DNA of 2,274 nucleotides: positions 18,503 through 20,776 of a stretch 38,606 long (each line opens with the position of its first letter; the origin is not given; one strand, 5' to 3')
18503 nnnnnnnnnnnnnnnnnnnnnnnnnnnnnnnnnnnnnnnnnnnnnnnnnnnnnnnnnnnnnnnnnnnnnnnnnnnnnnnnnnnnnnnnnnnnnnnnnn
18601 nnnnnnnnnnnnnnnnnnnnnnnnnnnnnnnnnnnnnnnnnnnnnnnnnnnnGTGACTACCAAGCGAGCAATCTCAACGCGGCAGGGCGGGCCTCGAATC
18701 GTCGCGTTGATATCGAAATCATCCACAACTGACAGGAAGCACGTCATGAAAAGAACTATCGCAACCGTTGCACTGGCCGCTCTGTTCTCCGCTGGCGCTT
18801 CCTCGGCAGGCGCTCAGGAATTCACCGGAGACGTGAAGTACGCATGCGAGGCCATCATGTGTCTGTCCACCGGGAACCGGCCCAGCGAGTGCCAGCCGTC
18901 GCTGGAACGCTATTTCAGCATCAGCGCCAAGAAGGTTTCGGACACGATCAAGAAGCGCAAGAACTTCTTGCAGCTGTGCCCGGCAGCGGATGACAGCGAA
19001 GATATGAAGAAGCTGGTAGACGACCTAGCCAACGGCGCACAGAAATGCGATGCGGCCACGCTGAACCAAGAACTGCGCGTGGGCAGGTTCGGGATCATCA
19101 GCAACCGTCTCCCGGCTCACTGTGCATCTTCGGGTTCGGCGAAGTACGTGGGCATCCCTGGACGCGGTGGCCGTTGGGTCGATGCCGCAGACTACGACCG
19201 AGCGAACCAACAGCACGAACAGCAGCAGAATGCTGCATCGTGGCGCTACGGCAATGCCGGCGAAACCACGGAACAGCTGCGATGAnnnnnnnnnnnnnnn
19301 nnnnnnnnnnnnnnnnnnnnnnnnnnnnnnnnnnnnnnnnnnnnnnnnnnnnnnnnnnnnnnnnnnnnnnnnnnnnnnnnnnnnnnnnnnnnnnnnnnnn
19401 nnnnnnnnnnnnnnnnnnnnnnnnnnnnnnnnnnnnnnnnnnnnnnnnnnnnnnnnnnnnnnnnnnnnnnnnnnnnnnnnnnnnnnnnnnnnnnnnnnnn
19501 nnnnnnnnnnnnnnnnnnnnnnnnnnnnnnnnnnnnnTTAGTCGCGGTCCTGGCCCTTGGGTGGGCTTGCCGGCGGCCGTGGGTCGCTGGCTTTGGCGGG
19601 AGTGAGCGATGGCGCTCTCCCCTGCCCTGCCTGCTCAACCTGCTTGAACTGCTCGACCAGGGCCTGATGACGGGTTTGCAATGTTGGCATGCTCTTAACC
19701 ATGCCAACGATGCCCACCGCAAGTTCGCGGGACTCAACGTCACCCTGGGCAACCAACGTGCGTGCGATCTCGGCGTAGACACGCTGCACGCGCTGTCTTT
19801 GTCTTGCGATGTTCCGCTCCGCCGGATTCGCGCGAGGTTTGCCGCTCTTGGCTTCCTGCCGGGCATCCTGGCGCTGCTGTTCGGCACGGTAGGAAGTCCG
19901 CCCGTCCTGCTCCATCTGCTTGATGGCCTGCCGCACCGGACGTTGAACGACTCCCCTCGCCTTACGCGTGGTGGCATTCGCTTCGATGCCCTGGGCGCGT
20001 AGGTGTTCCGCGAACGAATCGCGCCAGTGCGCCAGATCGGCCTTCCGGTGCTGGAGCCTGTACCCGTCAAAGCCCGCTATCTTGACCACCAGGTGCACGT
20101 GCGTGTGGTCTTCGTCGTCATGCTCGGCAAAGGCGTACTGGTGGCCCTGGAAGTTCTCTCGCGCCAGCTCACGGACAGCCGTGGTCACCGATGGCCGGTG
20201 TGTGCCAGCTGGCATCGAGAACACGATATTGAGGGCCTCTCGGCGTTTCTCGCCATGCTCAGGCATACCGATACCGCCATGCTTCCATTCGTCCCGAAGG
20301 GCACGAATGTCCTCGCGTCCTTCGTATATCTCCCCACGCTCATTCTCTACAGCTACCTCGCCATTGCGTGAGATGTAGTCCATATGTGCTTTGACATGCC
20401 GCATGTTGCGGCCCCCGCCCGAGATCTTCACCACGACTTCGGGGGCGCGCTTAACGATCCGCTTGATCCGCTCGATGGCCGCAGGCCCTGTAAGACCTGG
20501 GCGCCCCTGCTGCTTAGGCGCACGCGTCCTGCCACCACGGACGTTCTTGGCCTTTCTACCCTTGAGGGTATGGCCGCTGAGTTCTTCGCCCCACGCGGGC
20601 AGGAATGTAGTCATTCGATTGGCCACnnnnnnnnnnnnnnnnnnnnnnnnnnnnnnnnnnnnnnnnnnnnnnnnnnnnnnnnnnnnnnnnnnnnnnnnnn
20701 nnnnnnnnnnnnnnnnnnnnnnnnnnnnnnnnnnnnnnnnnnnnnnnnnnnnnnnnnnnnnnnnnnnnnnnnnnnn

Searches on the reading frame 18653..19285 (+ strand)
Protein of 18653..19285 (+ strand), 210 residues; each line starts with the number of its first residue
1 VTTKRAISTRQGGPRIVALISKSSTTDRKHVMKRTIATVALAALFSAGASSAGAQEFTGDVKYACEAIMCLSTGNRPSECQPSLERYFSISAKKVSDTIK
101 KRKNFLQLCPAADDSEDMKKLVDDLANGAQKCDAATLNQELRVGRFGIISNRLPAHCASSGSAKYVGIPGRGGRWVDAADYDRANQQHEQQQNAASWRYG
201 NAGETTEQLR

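Call 6: search_protein_families(library=pfam, proteins=[window:18653-19285:+], max_evalue=0.01)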
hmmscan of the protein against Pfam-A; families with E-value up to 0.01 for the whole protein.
window:18653-19285:+ (210 aa): 1 family
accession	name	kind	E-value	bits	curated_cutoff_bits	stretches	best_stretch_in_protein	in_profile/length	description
PF07424.16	TrbM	-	9.2e-38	130.1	21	1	58-187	3-154/156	TrbM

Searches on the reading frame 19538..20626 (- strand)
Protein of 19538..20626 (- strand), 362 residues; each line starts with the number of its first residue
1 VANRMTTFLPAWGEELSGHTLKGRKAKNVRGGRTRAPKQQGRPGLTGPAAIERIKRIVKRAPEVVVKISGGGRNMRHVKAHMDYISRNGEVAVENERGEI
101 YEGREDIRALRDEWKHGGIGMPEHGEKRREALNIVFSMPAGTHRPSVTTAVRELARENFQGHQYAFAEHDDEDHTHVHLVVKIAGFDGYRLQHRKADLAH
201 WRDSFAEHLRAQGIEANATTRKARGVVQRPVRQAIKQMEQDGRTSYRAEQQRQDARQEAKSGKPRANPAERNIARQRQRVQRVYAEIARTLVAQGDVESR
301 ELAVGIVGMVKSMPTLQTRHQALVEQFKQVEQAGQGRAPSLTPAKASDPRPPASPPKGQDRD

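Call 6: search_protein_families(library=pfam, proteins=[window:19538-20626:-], max_evalue=0.01)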
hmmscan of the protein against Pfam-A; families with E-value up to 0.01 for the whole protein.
window:19538-20626:- (362 aa): 2 families
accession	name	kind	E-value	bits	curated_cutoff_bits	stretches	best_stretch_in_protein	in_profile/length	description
PF03432.20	Relaxase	-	1.5e-11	45.1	24.6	1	124-213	40-131/132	MobA/VirD2-like, nuclease domain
PF07352.17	Phage_Mu_Gam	-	0.008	16.6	28.3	0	231-330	4-107/149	Bacteriophage Mu Gam like protein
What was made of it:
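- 19538..20614 (-): Relaxase, 358 aa from the ATG that overlaps the mobC stop codon. It belongs to the MOBP superfamily, in the PromA TraS/TraR and IncU NIC lineage. Pfam Relaxase PF03432, E = 1.5e-11 (call 6).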

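Call 11: search_dna_similar(query=window:19538-20626:-, collection=plasmids, mode=protein, max_rows=40)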
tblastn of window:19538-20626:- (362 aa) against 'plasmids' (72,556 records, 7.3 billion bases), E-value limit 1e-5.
Records with a match: 3116; places in all: 3187; records where one place covers at least 80% of the query: 137.
Best place of each record, by identity: <60% 3116.
By first word of the organism name: Escherichia 993; Klebsiella 492; Salmonella 236; Campylobacter 219; Agrobacterium 158; Enterobacter 137; Rhizobium 102; Citrobacter 85; Bradyrhizobium 52; Sphingobium 50; and 106 more.
By predicted mobility (MOB-suite, as given by PLSDB): conjugative 2613; non-mobilizable 285; mobilizable 218.
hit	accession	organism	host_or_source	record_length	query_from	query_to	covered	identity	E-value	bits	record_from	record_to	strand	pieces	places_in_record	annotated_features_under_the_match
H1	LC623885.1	uncultured bacterium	-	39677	1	361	100%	47.8%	3e-85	288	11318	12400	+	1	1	traS/rlx: DNA relaxase/nickase TraS/VirD2-like protein | mobilization protein MobC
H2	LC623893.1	uncultured bacterium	-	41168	1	361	100%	47.8%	3e-85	288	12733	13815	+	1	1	traS/rlx: DNA relaxase/nickase TraS/VirD2-like protein | mobilization protein MobC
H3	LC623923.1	uncultured bacterium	-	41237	1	361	100%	47.8%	3e-85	288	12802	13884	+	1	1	traS/rlx: DNA relaxase/nickase TraS/VirD2-like protein | mobilization protein MobC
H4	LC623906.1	uncultured bacterium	-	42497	8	361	98%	48.2%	7e-91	305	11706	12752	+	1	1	traS/rlx: DNA relaxase/nickase TraS/VirD2-like protein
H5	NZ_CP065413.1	Pseudomonas aeruginosa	Homo sapiens,metagenomic assembly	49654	1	337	93%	50.4%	8e-94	313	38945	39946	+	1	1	relaxase/mobilization nuclease domain-containing protein | mobC: plasmid mobilization relaxosome protein MobC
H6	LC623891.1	uncultured bacterium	-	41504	1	347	96%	48.6%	4e-85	288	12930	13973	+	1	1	traS/rlx: DNA relaxase/nickase TraS/VirD2-like protein | mobilization protein MobC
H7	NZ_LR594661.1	Variovorax sp. PBL-H6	linuron-contaminated soil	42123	1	347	96%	48.6%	4e-85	288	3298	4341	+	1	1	relaxase/mobilization nuclease domain-containing protein | mobC: plasmid mobilization relaxosome protein MobC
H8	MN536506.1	uncultured bacterium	-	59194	1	347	96%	48.6%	4e-85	288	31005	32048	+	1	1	hypothetical protein (x2)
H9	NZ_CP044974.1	Hydrogenophaga sp. PBL-H3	-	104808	1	347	96%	48.6%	4e-85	288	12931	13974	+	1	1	relaxase/mobilization nuclease domain-containing protein | mobC: plasmid mobilization relaxosome protein MobC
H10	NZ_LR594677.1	Variovorax sp. PBS-H4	linuron-contaminated soil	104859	1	347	96%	48.6%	4e-85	288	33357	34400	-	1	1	relaxase/mobilization nuclease domain-containing protein | mobC: plasmid mobilization relaxosome protein MobC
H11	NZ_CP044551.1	Hydrogenophaga sp. BPS33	-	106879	1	347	96%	48.6%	4e-85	288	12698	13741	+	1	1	relaxase/mobilization nuclease domain-containing protein | mobC: plasmid mobilization relaxosome protein MobC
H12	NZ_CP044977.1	Hydrogenophaga sp. PBL-H3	-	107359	1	347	96%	48.6%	4e-85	288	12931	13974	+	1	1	relaxase/mobilization nuclease domain-containing protein | mobC: plasmid mobilization relaxosome protein MobC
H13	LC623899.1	uncultured bacterium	-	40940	1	347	96%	48.3%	6e-85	287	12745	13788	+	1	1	traS/rlx: DNA relaxase/nickase TraS/VirD2-like protein | mobilization protein MobC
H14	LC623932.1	uncultured bacterium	-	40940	1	347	96%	48.3%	6e-85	287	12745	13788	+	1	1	traS/rlx: DNA relaxase/nickase TraS/VirD2-like protein | mobilization protein MobC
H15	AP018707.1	uncultured bacterium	-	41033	1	347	96%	48.3%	6e-85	287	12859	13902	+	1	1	traS/rlx: DNA relaxase/nickase TraS/VirD2-like protein | mobilization protein MobC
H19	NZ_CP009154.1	Burkholderia pseudomallei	environmental sample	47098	1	339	94%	49.4%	5e-89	299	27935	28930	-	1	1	relaxase/mobilization nuclease domain-containing protein | mobC: plasmid mobilization relaxosome protein MobC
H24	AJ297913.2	uncultured bacterium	-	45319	8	328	89%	51.1%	5e-90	302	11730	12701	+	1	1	traR: TraR protein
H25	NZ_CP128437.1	Morganella morganii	Homo sapiens,Urine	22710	8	362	98%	46.1%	1e-82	281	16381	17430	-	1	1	relaxase/mobilization nuclease domain-containing protein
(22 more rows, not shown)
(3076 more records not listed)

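Call 32: get_annotated_region(hit=H5, flank=2000)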
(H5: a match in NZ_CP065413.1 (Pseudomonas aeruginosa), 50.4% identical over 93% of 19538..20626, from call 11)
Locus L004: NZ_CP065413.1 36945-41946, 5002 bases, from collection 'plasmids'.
description: Pseudomonas aeruginosa isolate P33 plasmid pP33-1, complete sequence
organism: Pseudomonas aeruginosa (NCBI taxid 287)
taxonomy: Bacteria; Pseudomonadota; Gammaproteobacteria; Pseudomonadales; Pseudomonadaceae; Pseudomonas; Pseudomonas aeruginosa
host: -; source: Homo sapiens,metagenomic assembly; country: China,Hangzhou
typing (MOB-suite, as given by PLSDB): non-mobilizable; mating-pair formation MPF_T
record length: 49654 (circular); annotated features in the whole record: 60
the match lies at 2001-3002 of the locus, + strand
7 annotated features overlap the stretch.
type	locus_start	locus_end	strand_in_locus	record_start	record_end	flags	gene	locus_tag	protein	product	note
CDS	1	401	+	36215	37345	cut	-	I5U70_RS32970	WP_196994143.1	ParB/RepB/Spo0J family partition protein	GO:0007059 - chromosome segregation [Evidence IEA]; GO:0000910 - cytokinesis [Evidence IEA]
CDS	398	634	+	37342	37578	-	-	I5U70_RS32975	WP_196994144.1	DUF192 domain-containing protein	-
CDS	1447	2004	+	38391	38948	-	mobC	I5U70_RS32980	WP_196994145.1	plasmid mobilization relaxosome protein MobC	-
CDS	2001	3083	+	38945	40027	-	-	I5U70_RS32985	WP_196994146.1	relaxase/mobilization nuclease domain-containing protein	-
CDS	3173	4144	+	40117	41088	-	-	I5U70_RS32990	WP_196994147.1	type IA DNA topoisomerase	-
CDS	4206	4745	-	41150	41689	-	-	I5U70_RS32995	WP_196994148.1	hypothetical protein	-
CDS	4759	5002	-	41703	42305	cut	-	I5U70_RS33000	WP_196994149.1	TrbM/KikA/MpfK family conjugal transfer protein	-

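Call 33: get_annotated_region(hit=H19, flank=2000)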
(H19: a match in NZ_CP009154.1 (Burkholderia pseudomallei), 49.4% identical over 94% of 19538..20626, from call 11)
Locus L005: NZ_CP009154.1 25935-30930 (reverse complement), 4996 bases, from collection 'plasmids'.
description: Burkholderia pseudomallei strain TSV202 plasmid 2, complete sequence
organism: Burkholderia pseudomallei (NCBI taxid 28450)
taxonomy: Bacteria; Pseudomonadota; Betaproteobacteria; Burkholderiales; Burkholderiaceae; Burkholderia; Burkholderia pseudomallei
host: -; source: environmental sample; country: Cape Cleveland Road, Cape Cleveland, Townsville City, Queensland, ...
typing (MOB-suite, as given by PLSDB): conjugative; replicon rep_cluster_215; relaxase MOBP; mating-pair formation MPF_T
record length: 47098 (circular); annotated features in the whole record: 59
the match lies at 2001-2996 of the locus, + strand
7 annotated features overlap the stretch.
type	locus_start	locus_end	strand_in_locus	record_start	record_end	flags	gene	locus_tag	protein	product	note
CDS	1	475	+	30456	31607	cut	-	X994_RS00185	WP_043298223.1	ParB/RepB/Spo0J family partition protein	GO:0007059 - chromosome segregation [Evidence IEA]; GO:0000910 - cytokinesis [Evidence IEA]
CDS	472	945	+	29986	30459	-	-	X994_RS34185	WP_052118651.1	DUF192 domain-containing protein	-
CDS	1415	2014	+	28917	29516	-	mobC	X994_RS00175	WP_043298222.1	plasmid mobilization relaxosome protein MobC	-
CDS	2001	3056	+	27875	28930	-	-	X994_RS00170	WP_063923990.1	relaxase/mobilization nuclease domain-containing protein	-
CDS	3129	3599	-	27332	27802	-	-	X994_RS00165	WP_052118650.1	hypothetical protein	-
CDS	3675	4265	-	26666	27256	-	-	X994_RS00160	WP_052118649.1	TrbM/KikA/MpfK family conjugal transfer protein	-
CDS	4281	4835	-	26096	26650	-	-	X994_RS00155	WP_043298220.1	OmpA family protein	-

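Call 34: get_annotated_region(hit=H7, flank=2000)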
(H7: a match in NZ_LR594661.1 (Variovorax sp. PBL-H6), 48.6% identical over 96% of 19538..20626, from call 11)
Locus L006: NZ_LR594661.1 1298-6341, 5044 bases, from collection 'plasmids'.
description: Variovorax sp. PBL-H6 plasmid 3
organism: Variovorax sp. PBL-H6 (NCBI taxid 434009)
taxonomy: Bacteria; Pseudomonadota; Betaproteobacteria; Burkholderiales; Comamonadaceae; Variovorax; Variovorax sp. PBL-H6
host: -; source: linuron-contaminated soil; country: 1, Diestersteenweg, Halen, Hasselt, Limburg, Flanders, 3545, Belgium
typing (MOB-suite, as given by PLSDB): conjugative; relaxase MOBP; mating-pair formation MPF_T
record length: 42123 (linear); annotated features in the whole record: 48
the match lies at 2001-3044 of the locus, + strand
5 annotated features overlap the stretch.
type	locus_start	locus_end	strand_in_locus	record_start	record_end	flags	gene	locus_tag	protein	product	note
CDS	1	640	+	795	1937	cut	-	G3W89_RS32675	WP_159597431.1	ParB/RepB/Spo0J family partition protein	GO:0007059 - chromosome segregation [Evidence IEA]; GO:0000910 - cytokinesis [Evidence IEA]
CDS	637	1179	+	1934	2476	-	-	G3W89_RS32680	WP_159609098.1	DUF192 domain-containing protein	-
CDS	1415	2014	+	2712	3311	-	mobC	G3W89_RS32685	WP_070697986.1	plasmid mobilization relaxosome protein MobC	-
CDS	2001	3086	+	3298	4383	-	-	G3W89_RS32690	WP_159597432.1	relaxase/mobilization nuclease domain-containing protein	-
CDS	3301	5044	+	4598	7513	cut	-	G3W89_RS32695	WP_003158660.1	Tn3-like element IS1071 family transposase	GO:0006313 - DNA transposition [Evidence IEA]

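Call 35: get_annotated_region(hit=H24, flank=2000)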
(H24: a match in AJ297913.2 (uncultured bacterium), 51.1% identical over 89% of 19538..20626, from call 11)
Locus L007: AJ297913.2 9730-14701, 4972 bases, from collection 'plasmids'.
description: Uncultured bacterium plasmid pIPO2T, complete sequence
organism: uncultured bacterium (NCBI taxid 77133)
taxonomy: Bacteria; ; ; ; ; ; uncultured bacterium
host: -; source: -; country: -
typing (MOB-suite, as given by PLSDB): conjugative; replicon rep_cluster_236; relaxase MOBP; mating-pair formation MPF_T
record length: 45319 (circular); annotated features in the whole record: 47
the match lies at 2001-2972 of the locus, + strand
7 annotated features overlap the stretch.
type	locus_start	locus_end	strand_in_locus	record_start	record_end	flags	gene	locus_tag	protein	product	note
CDS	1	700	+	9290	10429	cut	-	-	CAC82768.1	hypothetical 40 kDa protein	-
CDS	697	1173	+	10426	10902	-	-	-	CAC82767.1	hypothetical 16.9 kDa protein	-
CDS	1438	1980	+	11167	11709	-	-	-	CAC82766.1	hypothetical 20.3 kDa protein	-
CDS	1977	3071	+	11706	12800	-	traR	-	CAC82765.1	TraR protein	-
CDS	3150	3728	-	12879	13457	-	traQ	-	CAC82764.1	TraQ protein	-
CDS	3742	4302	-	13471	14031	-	traP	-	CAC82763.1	TraP protein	-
CDS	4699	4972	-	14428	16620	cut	traO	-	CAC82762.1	TraO protein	-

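Call 36: get_annotated_region(hit=H25, flank=2000)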
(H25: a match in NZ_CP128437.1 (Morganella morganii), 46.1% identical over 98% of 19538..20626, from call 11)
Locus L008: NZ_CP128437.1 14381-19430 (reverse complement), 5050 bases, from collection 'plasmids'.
description: Morganella morganii subsp. morganii strain QLYYMMQL588 plasmid unnamed2, complete sequence
organism: Morganella morganii (NCBI taxid 180434)
taxonomy: Bacteria; Pseudomonadota; Gammaproteobacteria; Enterobacterales; Morganellaceae; Morganella; Morganella morganii
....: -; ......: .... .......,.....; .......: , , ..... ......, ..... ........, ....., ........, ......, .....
typing (MOB-suite, as given by PLSDB): non-mobilizable; replicon rep_cluster_208
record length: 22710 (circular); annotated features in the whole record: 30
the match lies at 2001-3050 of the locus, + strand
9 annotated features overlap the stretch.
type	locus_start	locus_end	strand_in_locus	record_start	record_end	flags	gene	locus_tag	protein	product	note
CDS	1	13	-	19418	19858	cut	-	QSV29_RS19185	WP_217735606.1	hypothetical protein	-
CDS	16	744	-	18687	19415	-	-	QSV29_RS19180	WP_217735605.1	hypothetical protein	-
CDS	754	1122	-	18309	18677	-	-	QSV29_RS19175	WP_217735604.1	hypothetical protein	-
CDS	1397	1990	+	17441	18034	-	mobC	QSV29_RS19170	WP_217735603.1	plasmid mobilization relaxosome protein MobC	-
CDS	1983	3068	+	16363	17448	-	-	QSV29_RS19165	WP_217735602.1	relaxase/mobilization nuclease domain-containing protein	-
CDS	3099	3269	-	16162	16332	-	-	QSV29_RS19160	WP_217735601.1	antitoxin VbhA family protein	-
CDS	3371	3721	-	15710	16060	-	-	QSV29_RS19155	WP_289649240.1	hypothetical protein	-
CDS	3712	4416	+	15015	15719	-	-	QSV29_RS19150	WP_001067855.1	IS6-like element IS26 family transposase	-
CDS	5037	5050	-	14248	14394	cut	-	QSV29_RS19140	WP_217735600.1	hypothetical protein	-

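Call 41: find_related_loci(query=window:19538-20614:-, collection=genome_contigs, flank=3000)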
Query window:19538-20614:- (358 aa) in genome_contigs; peptide patterns used: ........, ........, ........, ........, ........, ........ (x = any residue, [..] = any of these).
473 stretches matched a pattern; 2 encode a relative of the query (tblastn E <= 1e-3); 2 distinct loci.
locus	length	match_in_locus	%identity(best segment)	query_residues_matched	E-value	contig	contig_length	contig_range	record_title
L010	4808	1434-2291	43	53-336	4e-58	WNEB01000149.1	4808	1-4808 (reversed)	MAG: Burkholderia gladioli isolate cluster_DBSCAN_round_6_18 GAK41_149, whole genome shotgun sequence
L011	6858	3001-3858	43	53-336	6e-57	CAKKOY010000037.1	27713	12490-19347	Ralstonia syzygii subsp. syzygii strain LMG 10661 genome assembly, contig: 37, whole genome shotgun sequence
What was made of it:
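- Tried and rejected: The relaxase scan of one genome per species gave only two 43%-identical relatives (call 41).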

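Call 42: find_encoding_contigs(protein=window:19538-20614:-, flank=3000, max_places=6)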
Protein window:19538-20614:- (358 aa): 23 contigs read that carry it; 6 places shown.
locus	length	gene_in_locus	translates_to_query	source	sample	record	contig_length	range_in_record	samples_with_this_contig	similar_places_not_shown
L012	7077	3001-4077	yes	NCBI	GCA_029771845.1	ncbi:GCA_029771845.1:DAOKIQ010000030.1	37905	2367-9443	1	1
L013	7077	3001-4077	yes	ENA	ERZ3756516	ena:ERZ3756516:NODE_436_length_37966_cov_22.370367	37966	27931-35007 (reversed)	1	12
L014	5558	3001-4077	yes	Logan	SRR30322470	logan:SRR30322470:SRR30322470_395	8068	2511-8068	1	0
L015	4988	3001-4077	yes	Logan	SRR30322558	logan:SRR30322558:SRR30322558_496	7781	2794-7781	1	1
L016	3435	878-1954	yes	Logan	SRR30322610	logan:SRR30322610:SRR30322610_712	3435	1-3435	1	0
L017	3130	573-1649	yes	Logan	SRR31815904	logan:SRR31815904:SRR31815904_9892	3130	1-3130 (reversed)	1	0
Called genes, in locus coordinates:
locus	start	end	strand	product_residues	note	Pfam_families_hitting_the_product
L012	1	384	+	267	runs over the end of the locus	PF01656:CbiA, PF09140:MipZ (weak), PF13614:AAA_31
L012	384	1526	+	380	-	PF02195:ParB_N, PF17762:HTH_ParB (faint), PF08535:KorB, PF06613:KorB_C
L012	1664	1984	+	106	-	PF02643:DUF192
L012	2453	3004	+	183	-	PF21983:NikA-like (faint)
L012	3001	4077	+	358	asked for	PF03432:Relaxase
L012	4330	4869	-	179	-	PF07424:TrbM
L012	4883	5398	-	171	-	PF00691:OmpA (weak)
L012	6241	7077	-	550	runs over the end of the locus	PF18821:LPD7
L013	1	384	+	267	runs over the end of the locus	PF01656:CbiA, PF09140:MipZ (weak), PF13614:AAA_31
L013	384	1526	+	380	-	PF02195:ParB_N, PF17762:HTH_ParB (faint), PF08535:KorB, PF06613:KorB_C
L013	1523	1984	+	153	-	PF02643:DUF192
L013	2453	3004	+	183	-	PF21983:NikA-like (faint)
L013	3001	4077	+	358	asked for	PF03432:Relaxase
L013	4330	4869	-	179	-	PF07424:TrbM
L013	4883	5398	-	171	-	PF00691:OmpA (weak)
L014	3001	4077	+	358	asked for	PF03432:Relaxase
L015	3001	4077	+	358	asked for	PF03432:Relaxase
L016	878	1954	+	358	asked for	PF03432:Relaxase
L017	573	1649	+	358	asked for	PF03432:Relaxase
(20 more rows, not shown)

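Call 62: search_protein_families(library=ncbifam, proteins=[window:19538-20614:-], max_evalue=0.001)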
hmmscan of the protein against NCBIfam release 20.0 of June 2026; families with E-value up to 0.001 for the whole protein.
window:19538-20614:- (358 aa): 1 family
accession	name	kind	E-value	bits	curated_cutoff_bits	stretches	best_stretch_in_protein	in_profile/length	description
NF041450.1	MobP1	subfamily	1.3e-35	123.3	200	1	56-223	47-216/321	MobP1 family relaxase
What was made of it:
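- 19538..20614 (-): NCBIfam MobP1, E = 1.3e-35, below the cut-off (call 62).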

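Call 80: search_solved_structures(query=window:19538-20614:-, max_evalue=1, show_alignments=1)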
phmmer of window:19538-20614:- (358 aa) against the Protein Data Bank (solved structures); distinct sequences matched with E-value up to 1: 1.
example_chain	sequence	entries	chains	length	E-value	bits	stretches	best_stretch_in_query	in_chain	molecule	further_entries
7n29_A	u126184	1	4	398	0.84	12.3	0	134-218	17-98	NAD kinase 2, mitochondrial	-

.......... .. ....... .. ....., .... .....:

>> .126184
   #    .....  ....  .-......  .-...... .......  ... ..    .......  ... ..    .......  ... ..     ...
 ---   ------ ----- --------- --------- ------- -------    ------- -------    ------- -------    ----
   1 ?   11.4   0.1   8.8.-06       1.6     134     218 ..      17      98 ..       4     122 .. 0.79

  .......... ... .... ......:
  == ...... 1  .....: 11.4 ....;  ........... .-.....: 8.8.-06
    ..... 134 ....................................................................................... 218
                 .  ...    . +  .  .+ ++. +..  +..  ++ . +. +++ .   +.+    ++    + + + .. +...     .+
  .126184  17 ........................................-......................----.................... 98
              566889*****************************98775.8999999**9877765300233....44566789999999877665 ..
